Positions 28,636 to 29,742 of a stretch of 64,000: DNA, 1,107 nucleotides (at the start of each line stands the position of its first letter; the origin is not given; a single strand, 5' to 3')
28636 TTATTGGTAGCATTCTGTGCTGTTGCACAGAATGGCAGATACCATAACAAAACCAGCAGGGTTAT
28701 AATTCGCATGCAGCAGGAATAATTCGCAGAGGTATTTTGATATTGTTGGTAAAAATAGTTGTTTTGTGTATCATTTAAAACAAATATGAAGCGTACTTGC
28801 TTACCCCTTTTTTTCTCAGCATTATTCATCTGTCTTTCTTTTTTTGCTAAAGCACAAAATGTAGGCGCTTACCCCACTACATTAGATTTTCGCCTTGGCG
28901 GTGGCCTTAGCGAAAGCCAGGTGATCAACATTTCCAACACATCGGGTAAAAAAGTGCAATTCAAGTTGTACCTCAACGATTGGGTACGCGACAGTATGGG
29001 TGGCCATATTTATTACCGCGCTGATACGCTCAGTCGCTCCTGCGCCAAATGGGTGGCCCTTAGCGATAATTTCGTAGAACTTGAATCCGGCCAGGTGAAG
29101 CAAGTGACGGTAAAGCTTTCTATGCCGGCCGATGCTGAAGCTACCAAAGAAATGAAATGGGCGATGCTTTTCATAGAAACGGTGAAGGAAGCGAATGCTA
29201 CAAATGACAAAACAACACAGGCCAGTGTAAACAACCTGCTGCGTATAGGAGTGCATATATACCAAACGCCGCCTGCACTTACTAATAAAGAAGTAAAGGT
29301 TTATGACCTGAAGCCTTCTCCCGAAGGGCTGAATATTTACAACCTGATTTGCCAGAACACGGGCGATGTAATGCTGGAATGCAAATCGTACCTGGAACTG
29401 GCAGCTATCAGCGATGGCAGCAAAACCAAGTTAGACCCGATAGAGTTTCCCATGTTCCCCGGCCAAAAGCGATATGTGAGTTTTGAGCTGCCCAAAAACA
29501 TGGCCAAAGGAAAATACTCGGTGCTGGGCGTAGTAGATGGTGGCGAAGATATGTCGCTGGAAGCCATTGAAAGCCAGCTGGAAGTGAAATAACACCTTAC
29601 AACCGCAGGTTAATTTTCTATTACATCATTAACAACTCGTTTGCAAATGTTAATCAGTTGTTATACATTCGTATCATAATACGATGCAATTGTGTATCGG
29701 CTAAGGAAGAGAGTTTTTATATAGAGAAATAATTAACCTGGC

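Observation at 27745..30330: Class-5-pilin-like subunits plus a chaperone in a Bacteroidota genome: possible undescribed donor-strand pilus or surface polymer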

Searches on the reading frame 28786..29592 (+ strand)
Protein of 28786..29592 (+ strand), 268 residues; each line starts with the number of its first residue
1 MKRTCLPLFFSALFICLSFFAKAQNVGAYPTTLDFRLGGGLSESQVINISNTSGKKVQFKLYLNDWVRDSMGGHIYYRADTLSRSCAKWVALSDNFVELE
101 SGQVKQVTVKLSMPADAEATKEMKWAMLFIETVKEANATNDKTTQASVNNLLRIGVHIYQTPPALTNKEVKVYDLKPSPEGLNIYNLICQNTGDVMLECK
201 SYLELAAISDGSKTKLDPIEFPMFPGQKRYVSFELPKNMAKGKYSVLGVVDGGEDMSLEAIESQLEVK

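Call 3: search_protein_families(library=pfam, proteins=[window:28786-29592:+], max_evalue=1)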
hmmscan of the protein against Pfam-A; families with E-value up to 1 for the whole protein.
window:28786-29592:+ (268 aa): 4 families
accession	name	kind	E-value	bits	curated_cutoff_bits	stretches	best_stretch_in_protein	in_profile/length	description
PF06030.18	WxLIP_PGBD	-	0.002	18.6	27.3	1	44-117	30-108/121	WxL Interacting Protein, peptidoglycan binding domain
PF17753.7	Ig_mannosidase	-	0.014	15.5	22.6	1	92-120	41-69/81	Ig-fold domain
PF18518.7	TcA_RBD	-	0.054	14.3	32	1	51-148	20-114/132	TcA receptor binding domain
PF10633.15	NPCBM_assoc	-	0.12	13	24.4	1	93-120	40-67/78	NPCBM-associated, NEW3 domain of alpha-galactosidase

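Call 4: search_protein_families(library=ncbifam, proteins=[window:28786-29592:+], max_evalue=1)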
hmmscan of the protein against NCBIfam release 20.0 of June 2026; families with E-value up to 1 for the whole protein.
window:28786-29592:+ (268 aa): 1 family
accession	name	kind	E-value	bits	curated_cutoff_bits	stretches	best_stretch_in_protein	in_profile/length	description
NF033506.0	PACE-CTERM-PROT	exception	0.012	14.4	110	1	87-124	528-565/627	putative S-layer protein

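Call 9: find_homologous_proteins(query=window:28786-29592:+, max_evalue=0.001)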
Query window:28786-29592:+ (268 aa): 237 proteins with E <= 0.001 among 726 candidates; the best 120 are listed.
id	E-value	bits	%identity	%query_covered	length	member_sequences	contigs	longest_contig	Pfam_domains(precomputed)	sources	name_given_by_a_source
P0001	4.8e-175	598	100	100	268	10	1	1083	-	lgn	-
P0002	1.6e-134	465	76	100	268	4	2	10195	-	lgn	-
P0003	1.6e-134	465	76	100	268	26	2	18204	-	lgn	-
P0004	4.5e-130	451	74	100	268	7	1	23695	-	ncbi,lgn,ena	-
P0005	4.2e-129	447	73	100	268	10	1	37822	PF06030.19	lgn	-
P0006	7.6e-129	446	73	100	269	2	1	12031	-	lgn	-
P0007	3.0e-122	425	75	94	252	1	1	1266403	PF06030.19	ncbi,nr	ncbi:MAG: hypothetical protein JST82_03165 [Bacteroidetes bacterium]|nr:hypothetical protein [Bacter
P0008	2.4e-121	422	69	99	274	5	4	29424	-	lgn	-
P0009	1.5e-118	413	67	100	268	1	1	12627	-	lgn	-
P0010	3.5e-117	408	65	100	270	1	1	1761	-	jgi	jgi:hypothetical protein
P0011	7.0e-116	404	71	95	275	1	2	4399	-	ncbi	-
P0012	1.1e-115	403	66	97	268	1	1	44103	-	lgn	-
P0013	1.2e-111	390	64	98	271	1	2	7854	PF06030.19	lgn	-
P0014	8.3e-111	387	65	95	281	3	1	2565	PF06280.19,PF22076.3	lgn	-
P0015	7.9e-110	384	65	95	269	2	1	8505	-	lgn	-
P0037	4.2e-105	369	61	97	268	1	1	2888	PF06030.19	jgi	jgi:hypothetical protein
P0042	1.1e-104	367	59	100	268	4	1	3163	PF06030.19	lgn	-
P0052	9.3e-104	364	61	97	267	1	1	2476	PF06030.19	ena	-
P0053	1.1e-103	364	61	97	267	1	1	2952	PF06030.19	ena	-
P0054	1.3e-103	364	61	97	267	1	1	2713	PF06030.19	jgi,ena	-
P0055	1.5e-103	364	63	92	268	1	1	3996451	PF06030.19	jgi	jgi:hypothetical protein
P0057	1.8e-103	363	61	97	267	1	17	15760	PF06030.19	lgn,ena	-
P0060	2.5e-103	363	59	100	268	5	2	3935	PF06030.19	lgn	-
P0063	3.8e-103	362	61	97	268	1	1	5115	PF06030.19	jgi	jgi:P pilus assembly chaperone PapD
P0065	6.4e-103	362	61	97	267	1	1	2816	PF06030.19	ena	-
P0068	7.3e-103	361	63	93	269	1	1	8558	PF06030.19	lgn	-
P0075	2.1e-102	360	62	94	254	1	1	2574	PF06280.19,PF06030.19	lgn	-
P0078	2.3e-102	360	61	97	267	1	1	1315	PF06030.19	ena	-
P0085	3.6e-102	359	61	94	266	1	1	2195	PF06030.19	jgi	jgi:P pilus assembly chaperone PapD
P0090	6.1e-102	358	61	97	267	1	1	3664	PF06030.19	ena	-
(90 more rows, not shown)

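Call 12: search_solved_structures(query=window:28786-29592:+, max_evalue=10, show_alignments=2)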
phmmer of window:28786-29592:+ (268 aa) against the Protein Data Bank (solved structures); distinct sequences matched with E-value up to 10: 0.

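Call 23: find_related_loci(query=A3, collection=genome_contigs, flank=8000)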
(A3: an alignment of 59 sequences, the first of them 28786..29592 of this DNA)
Query A3 (268 aa) in genome_contigs; peptide patterns used: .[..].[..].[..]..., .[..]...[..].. (x = any residue, [..] = any of these).
121 stretches matched a pattern; 104 encode a relative of the query (tblastn E <= 1e-3); the best 80 are kept; 80 distinct loci.
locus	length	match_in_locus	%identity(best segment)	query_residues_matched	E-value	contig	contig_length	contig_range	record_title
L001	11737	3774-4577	100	1-268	0e+0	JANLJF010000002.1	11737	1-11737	MAG: Azovibrio restrictus isolate XYLBin2 XylDeg_M3_1006_length_11737_cov_8, whole genome shotgun sequence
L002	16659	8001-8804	98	1-268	0e+0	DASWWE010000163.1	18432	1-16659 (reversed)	MAG TPA_asm: Flavipsychrobacter sp. isolate SMAG_U3648 k141_831830, whole genome shotgun sequence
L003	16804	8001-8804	76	1-268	6e-144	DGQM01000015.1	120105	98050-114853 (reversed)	MAG TPA_asm: Bacteroidetes bacterium UBA4414 UBA4414_contig_135, whole genome shotgun sequence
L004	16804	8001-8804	76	1-268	2e-143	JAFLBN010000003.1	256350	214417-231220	MAG: Chitinophagales bacterium isolate UWPOB_CHIT7 gnl_X_KOMCDAFO_3, whole genome shotgun sequence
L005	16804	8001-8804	76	1-268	2e-143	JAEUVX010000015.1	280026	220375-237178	MAG: Flavipsychrobacter sp. isolate new MAG-392 k141_3346755, whole genome shotgun sequence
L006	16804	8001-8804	76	1-268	3e-143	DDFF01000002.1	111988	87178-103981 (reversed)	MAG TPA_asm: Bacteroidetes bacterium UBA1935 UBA1935_contig_4269, whole genome shotgun sequence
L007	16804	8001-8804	75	1-268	4e-142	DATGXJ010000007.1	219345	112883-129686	MAG TPA_asm: Flavipsychrobacter sp. isolate SMAG_U10606 k141_417517, whole genome shotgun sequence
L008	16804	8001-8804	74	1-268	2e-139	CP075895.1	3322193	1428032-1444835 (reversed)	Chitinophagaceae bacterium LGM1 chromosome, complete genome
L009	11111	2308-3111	74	1-268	5e-139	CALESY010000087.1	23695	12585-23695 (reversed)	MAG TPA_asm: uncultured Chitinophagaceae bacterium isolate SRR5576004_bin.58_CONCOCT_v1.1_MAG genome assembly, contig: E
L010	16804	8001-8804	73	1-268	1e-138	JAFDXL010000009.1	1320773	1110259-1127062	MAG: Bacteroidetes bacterium isolate SZAS-24 BACT-AMP-6__9__length-1320773, whole genome shotgun sequence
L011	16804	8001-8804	74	1-268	2e-138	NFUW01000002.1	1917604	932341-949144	Chitinophagaceae bacterium IBVUCB1 contig000002, whole genome shotgun sequence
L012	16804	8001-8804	71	1-268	4e-136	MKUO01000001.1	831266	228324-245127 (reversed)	MAG: Bacteroidetes bacterium 43-93 SCNpilot_expt_1000_bf_scaffold_1, whole genome shotgun sequence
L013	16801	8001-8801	69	3-268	2e-129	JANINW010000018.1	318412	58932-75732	MAG: Flavipsychrobacter sp. isolate Bin.009_Pasture NODE_34_length_318412_cov_3.845488, whole genome shotgun sequence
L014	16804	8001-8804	65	1-268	2e-121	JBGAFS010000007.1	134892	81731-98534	MAG: Flavipsychrobacter sp. isolate MAG_MBR_H125.26 MBRH125-26_opera_contig_718, whole genome shotgun sequence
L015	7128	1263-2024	65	16-268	7e-118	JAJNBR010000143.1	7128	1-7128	MAG: Flavipsychrobacter sp. isolate C_No_T20_B_bin.22 scaffold_10419, whole genome shotgun sequence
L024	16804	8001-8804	58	1-268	8e-111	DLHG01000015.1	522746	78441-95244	MAG TPA_asm: Bacteroidetes bacterium UBA7674 UBA7674_contig_1263, whole genome shotgun sequence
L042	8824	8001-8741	50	24-268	1e-81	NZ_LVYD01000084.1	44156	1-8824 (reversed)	Niastella vici strain DJ57 contig53, whole genome shotgun sequence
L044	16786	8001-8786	48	15-267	3e-81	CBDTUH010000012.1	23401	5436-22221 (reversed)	MAG TPA_asm: uncultured bacterium isolate ERR2431955_concoct_103 genome assembly, contig: ERZ23878311.1038, whole genome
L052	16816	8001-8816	44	1-268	2e-78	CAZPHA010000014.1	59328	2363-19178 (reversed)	MAG TPA_asm: uncultured Ferruginibacter sp. isolate SRP257259_co1_22 genome assembly, contig: NODE_473_length_59328_cov_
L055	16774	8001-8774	42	4-267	1e-75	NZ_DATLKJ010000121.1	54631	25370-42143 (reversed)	MAG: Chitinophaga sp. isolate SMAG_U13719 k141_76173, whole genome shotgun sequence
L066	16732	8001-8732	43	26-268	5e-70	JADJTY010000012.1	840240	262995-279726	MAG: Chitinophagaceae bacterium isolate Hirt_18-Q3-R61-65_BATAC.207 tig00316984-10-8403400, whole genome shotgun sequenc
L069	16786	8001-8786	42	9-268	9e-69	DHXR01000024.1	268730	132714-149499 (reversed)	MAG TPA_asm: Mucilaginibacter sp. UBA5151 UBA5151_contig_197, whole genome shotgun sequence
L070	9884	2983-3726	41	22-267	3e-68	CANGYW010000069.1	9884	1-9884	MAG: Chitinophagaceae bacterium isolate RE-18aug17-161 genome assembly, contig: RE-18aug17-C11126, whole genome shotgun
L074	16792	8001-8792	43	3-268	3e-65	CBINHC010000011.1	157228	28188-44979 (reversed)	MAG TPA_asm: uncultured Sphingobacteriaceae bacterium isolate SRR16817047_binner12_Refined_6 genome assembly, contig: ER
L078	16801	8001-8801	38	1-268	4e-64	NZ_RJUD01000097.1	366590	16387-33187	Lacihabitans sp. CS3-21 jcf7180000036022, whole genome shotgun sequence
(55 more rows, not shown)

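Call 25: predict_structure(alignment_id=A3)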
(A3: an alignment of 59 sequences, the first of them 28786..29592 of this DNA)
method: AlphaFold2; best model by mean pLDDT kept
length: 268 residues; sequences in the alignment: 59
mean_pLDDT: 89.5   pTM: 0.78
mean pLDDT of the five models: 89.5, 88.9, 88.2, 88.1, 87.9
residues with pLDDT >= 90: 198; 70-90: 46; 50-70: 10; < 50: 14
segments of 3 or more residues with pLDDT < 50: 136-149
pLDDT, mean of each block of 10 residues (from residue 1): 81 87 79 96 97 88 94 92 96 95 95 93 96 62 47 90 94 94 94 95 95 94 94 93 95 88 92
secondary structure, 60 per line:
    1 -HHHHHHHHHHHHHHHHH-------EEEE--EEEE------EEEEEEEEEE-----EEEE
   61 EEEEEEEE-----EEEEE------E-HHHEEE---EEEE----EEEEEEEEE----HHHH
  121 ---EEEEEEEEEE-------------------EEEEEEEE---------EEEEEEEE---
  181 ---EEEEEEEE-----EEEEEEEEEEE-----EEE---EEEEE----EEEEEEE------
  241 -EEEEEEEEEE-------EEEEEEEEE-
elements in order: H2-18 E26-29 E32-35 E42-51 E57-68 E74-78 E90-92 E96-99 E104-112 H117-120 E124-133 E153-160 E170-177 E184-191 E197-207 E213-215 E219-223 E228-234 E242-251 E259-267

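Call 30: fold_search(model_id=the predicted structure, library=pdb)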
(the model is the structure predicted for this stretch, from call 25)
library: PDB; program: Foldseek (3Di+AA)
matches with E <= 10: 1932; with E <= 0.001: 464
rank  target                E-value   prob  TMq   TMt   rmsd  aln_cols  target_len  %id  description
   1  6k73_B                8.2e-12  1.00  0.49  0.60   6.7       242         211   14  Chaperone-tip adhesin complex is vital for synergistic activation of CFA/I fimbriae biogenesis (released 2020-06-10)
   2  9i25_C                1.3e-11  1.00  0.54  0.57   7.1       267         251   13  WxLIP from Enterococcus faecium locus A bound to long WxL (released 2026-01-28)
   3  9i1y_A                4.0e-11  1.00  0.52  0.53   7.0       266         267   14  WxLIP from Enterococcus faecium (released 2026-01-28)
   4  6k73_A                5.7e-11  1.00  0.45  0.57   6.9       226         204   15  Chaperone-tip adhesin complex is vital for synergistic activation of CFA/I fimbriae biogenesis (released 2020-06-10)
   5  4y2o_A                7.4e-11  1.00  0.48  0.58   6.9       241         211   15  Structure of CFA/I pili chaperone-major subunit complex (CfaA-CfaB) (released 2016-08-10)
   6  4ncd                  9.1e-11  1.00  0.47  0.58   7.2       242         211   14  Crystal Structure of Class 5 Fimbriae Chaperone CfaA (released 2014-08-27)
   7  5d6h_A                1.9e-10  1.00  0.50  0.58   7.3       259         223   11  Crystal structure of CsuC-CsuA/B chaperone-major subunit pre-assembly complex from Csu biofilm-mediating pili of Acine (released 2015-11-04)
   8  9i1y_B                3.4e-10  1.00  0.51  0.52   6.8       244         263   14  WxLIP from Enterococcus faecium (released 2026-01-28)
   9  4kkp_B                4.9e-10  1.00  0.30  0.33  14.7       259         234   14  Crystal structure of Vibrio cholerae RbmA (crystal form 2) (released 2013-05-22)
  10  6fq0_C                9.5e-10  1.00  0.47  0.59   7.7       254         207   10  Crystal structure of the CsuC-CsuA/B chaperone-subunit preassembly complex of the archaic chaperone-usher Csu pili of  (released 2018-09-26)
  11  6fqa_A                1.2e-09  1.00  0.49  0.56   7.6       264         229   10  Crystal structure of the CsuC-CsuA/B chaperone-subunit preassembly complex of the archaic chaperone-usher Csu pili of  (released 2018-09-26)
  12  6fqa_C                3.6e-09  1.00  0.50  0.58   7.6       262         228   11  Crystal structure of the CsuC-CsuA/B chaperone-subunit preassembly complex of the archaic chaperone-usher Csu pili of  (released 2018-09-26)
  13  4kkq_A                5.1e-09  1.00  0.29  0.33  14.6       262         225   13  Crystal structure of Vibrio cholerae RbmA (crystal form 1) (released 2013-05-22)
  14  4be6_A                5.4e-09  1.00  0.29  0.34  14.7       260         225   14  V. cholera biofilm scaffolding protein RbmA (released 2013-12-18)
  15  4kkr_A                6.3e-09  1.00  0.29  0.34  14.6       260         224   14  Crystal structure of Vibrio cholerae RbmA (crystal form 3) (released 2013-05-22)
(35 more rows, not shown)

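Call 40: search_solved_structures(query=A3, max_evalue=10, show_alignments=3)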
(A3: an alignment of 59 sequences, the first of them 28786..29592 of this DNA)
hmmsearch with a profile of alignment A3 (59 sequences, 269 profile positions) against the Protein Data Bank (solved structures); distinct sequences matched with E-value up to 10: 1.
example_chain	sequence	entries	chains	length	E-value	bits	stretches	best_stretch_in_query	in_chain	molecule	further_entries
4i6j_B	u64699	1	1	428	1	11.7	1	162-231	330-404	F-box/LRR-repeat protein 3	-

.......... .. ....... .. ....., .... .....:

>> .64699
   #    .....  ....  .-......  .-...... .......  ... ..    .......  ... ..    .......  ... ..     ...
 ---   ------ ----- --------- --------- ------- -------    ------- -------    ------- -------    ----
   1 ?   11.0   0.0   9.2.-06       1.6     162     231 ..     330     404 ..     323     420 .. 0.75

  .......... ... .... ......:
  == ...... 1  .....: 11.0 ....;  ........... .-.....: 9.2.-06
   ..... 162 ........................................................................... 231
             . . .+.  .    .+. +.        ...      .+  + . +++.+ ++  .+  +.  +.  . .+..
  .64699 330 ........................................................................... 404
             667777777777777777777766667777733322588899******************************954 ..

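Call 48: search_protein_families(library=pfam, proteins=[L024:2763-5525:-, L042:2796-5543:-, L078:4216-6948:+], max_evalue=1)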
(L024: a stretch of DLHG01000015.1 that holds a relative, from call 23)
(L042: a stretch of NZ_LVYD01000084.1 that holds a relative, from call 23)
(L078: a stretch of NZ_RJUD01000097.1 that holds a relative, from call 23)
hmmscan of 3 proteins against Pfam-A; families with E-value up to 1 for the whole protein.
L024:2763-5525:- (920 aa): 4 families
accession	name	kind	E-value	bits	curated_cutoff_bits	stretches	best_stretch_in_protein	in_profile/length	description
PF13620.12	CarboxypepD_reg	-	1.8e-05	25.4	32.3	1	838-887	14-65/82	Carboxypeptidase regulatory-like domain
PF17210.9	SdrD_B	-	0.0012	19.4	29.7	1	732-759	7-34/112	SdrD B-like domain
PF11614.14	FixG_C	-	0.093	13.3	25.6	0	59-131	37-110/119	IG-like fold at C-terminal of FixG, putative oxidoreductase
PF18507.7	WW_1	-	0.28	11.3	25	0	705-718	13-26/27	WW domain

L042:2796-5543:- (915 aa): 6 families
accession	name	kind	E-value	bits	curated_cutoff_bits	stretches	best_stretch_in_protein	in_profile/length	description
PF17210.9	SdrD_B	-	3.5e-09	37.3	29.7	2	827-873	18-66/112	SdrD B-like domain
PF13620.12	CarboxypepD_reg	-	2e-06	28.5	32.3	1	833-876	14-59/82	Carboxypeptidase regulatory-like domain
PF13715.12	CarbopepD_reg_2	-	0.0005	20.5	32.2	1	839-877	17-56/88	CarboxypepD_reg-like domain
PF11614.14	FixG_C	-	0.0014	19.2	25.6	1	167-238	35-107/119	IG-like fold at C-terminal of FixG, putative oxidoreductase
PF22544.2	HYDIN_VesB_CFA65-like_Ig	-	0.006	17.2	25.5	1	164-243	20-95/100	HYDIN/CFA65/VesB-like, Ig-like domain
PF06280.18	fn3_5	-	0.24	12.5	27.6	0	157-216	2-66/112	Fn3-like domain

L078:4216-6948:+ (910 aa): 7 families
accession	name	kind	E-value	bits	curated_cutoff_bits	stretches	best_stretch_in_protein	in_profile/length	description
PF11614.14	FixG_C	-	6.3e-06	26.8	25.6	1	163-233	34-107/119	IG-like fold at C-terminal of FixG, putative oxidoreductase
PF05215.19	Spiralin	-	0.0023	18.8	25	1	158-243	2-81/81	Spiralin domain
PF17210.9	SdrD_B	-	0.012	16.2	29.7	1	720-779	6-71/112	SdrD B-like domain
PF10633.15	NPCBM_assoc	-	0.016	15.8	24.4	1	52-119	7-73/78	NPCBM-associated, NEW3 domain of alpha-galactosidase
PF17802.7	SpaA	-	0.035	14.7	23.1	0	734-770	12-56/91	Prealbumin-like fold domain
PF25158.1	ABCA11_C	-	0.06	13.7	27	0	61-87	19-45/55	ABC transporter A family member 11-like, C-terminal domain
PF13715.12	CarbopepD_reg_2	-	0.1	13.1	32.2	0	829-866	12-50/88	CarboxypepD_reg-like domain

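Call 49: search_solved_structures(query=L042:2796-5543:-, max_evalue=10)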
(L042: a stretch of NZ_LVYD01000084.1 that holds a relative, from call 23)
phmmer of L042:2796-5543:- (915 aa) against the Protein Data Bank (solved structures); distinct sequences matched with E-value up to 10: 1.
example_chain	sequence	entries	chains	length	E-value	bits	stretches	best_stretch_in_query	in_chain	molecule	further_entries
8cqv_A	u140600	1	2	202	0.1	13.6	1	409-476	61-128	Nitroreductase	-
